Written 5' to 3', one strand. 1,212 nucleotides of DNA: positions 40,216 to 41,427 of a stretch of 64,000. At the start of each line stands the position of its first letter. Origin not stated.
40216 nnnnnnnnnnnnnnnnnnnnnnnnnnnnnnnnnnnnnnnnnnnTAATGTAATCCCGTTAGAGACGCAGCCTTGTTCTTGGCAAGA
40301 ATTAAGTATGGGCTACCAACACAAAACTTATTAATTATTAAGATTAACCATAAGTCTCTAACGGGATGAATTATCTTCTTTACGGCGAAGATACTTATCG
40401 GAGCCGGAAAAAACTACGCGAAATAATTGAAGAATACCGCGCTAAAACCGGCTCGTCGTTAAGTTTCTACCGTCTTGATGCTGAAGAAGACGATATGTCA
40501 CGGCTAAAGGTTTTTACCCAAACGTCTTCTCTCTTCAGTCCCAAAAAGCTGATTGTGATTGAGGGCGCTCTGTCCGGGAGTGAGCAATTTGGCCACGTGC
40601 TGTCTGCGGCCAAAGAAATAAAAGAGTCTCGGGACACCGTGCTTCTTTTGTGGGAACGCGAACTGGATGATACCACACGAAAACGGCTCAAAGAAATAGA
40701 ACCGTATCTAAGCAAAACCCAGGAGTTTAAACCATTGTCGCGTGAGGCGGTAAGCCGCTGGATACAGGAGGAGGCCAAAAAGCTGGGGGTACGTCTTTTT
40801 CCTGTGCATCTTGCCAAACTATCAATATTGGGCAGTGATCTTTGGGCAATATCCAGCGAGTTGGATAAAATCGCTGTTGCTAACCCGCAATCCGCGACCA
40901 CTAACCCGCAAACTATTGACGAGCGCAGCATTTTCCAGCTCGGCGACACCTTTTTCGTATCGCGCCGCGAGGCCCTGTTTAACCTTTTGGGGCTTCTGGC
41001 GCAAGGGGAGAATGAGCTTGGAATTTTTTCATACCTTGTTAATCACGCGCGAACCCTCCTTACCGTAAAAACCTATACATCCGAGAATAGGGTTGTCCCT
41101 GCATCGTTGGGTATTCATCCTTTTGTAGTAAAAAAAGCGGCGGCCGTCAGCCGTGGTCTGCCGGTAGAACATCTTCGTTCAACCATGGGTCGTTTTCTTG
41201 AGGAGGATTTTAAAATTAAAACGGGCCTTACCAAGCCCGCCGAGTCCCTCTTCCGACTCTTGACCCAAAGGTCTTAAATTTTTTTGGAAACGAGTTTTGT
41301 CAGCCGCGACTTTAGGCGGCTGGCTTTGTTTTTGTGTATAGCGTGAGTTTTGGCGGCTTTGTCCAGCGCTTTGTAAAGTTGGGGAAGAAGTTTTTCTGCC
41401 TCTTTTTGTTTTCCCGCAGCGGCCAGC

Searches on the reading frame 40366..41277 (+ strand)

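Call 25: search_protein_families(library=pfam, proteins=[window:40366-41277:+], max_evalue=0.001)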
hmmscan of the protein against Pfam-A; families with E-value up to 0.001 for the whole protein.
window:40366-41277:+ (303 aa): 2 families
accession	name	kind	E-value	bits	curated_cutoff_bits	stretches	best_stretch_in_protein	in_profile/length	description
PF21694.2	DNA_pol3_delta_C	-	1.4e-13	51.3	27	1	186-292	1-111/121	DNA polymerase III delta subunit, C-terminal domain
PF06144.19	DNA_pol3_delta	-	4.1e-07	30.4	21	1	3-70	1-70/124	DNA polymerase III, delta subunit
